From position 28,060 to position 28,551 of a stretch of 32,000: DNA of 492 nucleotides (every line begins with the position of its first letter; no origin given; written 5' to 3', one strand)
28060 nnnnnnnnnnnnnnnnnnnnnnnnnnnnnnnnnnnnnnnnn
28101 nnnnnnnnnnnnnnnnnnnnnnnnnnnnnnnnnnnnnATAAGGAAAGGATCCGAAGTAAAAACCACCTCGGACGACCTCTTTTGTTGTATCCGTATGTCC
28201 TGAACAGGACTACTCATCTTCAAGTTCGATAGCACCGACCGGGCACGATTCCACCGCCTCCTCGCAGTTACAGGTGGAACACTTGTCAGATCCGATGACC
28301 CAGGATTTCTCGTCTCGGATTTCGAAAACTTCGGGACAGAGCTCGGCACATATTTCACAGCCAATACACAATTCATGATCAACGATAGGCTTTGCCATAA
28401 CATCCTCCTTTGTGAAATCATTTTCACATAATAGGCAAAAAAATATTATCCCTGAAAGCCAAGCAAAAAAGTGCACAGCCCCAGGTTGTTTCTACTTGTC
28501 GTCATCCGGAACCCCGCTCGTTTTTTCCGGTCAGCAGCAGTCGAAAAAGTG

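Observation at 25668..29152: Repeated 18-bp operator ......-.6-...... links the local TetR regulator to the ferredoxin-cupin and DUF438 promoters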

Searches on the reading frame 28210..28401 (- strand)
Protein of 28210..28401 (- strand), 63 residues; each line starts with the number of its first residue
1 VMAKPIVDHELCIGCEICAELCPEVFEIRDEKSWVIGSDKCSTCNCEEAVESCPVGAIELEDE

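Call 5: search_protein_families(library=pfam, proteins=[window:28210-28401:-])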
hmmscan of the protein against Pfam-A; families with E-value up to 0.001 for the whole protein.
window:28210-28401:- (63 aa): 9 families
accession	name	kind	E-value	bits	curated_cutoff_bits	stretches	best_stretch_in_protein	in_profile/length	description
PF13370.11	Fer4_13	-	4.9e-12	46.8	24.5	1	7-59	1-57/58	4Fe-4S single cluster domain of Ferredoxin I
PF13459.11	Fer4_15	-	7.1e-09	36.7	22.4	1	7-59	3-65/66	4Fe-4S single cluster domain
PF00037.32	Fer4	-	6.9e-07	29.3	21.1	1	5-23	1-19/24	4Fe-4S binding domain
PF12838.12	Fer4_7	-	1.9e-06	28.7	27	1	12-57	2-52/52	4Fe-4S dicluster domain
PF14697.11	Fer4_21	-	1.9e-06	28.4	35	1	7-60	3-59/59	4Fe-4S dicluster domain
PF06902.16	Fer4_19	-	3.8e-06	27.3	24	1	8-60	11-61/64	Divergent 4Fe-4S mono-cluster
PF13237.11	Fer4_10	-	2.4e-05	24.6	25.5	1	5-54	2-53/53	4Fe-4S dicluster domain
PF12797.12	Fer4_2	-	7.5e-05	22.9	24.5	1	4-24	2-22/22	4Fe-4S binding domain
PF12837.12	Fer4_6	-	0.00011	22.4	25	1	5-24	2-21/24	4Fe-4S binding domain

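Call 9: search_protein_families(library=ncbifam, proteins=[window:28210-28401:-])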
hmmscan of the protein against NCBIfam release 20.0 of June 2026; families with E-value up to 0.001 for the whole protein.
window:28210-28401:- (63 aa): 28 families (the best 25 are shown)
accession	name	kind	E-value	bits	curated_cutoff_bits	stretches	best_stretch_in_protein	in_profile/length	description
NF040864.1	HgcB_ferredoxin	equivalog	6.4e-09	35.5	99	1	7-61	11-64/93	mercury methylation ferredoxin HgcB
TIGR03224.1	benzo_boxA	equivalog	6.4e-08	31.9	459.2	1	3-59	3-57/411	benzoyl-CoA 2,3-epoxidase subunit BoxA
TIGR02179.1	PorD_KorD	subfamily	1.3e-07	31.6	60.05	1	3-63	18-77/78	2-oxoacid:acceptor oxidoreductase, delta subunit, pyruvate/2-ketoisovalerate family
NF040684.1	PorD_Arch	equivalog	1.5e-07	31.4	120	1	3-63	25-84/85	pyruvate synthase subunit PorD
NF045874.1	Vhu_polyferre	exception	1.7e-06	27.1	600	1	6-61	192-246/381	F420-non-reducing hydrogenase associated-polyferredoxin VhuB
NF006221.0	PRK08348.1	subfamily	3.3e-06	26.8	124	1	7-62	41-96/136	NADH-plastoquinone oxidoreductase subunit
NF007382.0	PRK09898.1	equivalog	5.6e-06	26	213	1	6-60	150-200/208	ferredoxin-like protein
NF009053.0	PRK12387.1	subfamily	7.9e-06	25.7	204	1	4-63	32-95/180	formate hydrogenlyase complex iron-sulfur subunit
NF038196.1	ferrodoxin_EFR1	subfamily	1.1e-05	25.6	75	1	7-62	181-233/242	EFR1 family ferrodoxin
NF007202.0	PRK09623.1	equivalog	1.3e-05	25.5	166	1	4-62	45-102/105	3-methyl-2-oxobutanoate dehydrogenase subunit delta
NF040770.1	hetero_SS_HdrA2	exception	2.1e-05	22.8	1100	1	5-61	572-626/777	CoB-CoM heterodisulfide reductase HdrA2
TIGR01944.1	rnfB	subfamily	2.5e-05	23.9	68.7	1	6-61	109-163/190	RnfABCDGE type electron transport complex subunit B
TIGR04270.1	Rama_corrin_act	subfamily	2.9e-05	22.6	500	1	9-60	477-529/534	methylamine methyltransferase corrinoid protein reductive activase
NF007204.0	PRK09625.1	equivalog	3.2e-05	24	125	1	2-56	51-104/133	pyruvate flavodoxin oxidoreductase subunit delta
NF043039.1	HgcAB_like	equivalog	3.7e-05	23.5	285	1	7-58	297-349/350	HgcAB-like fusion protein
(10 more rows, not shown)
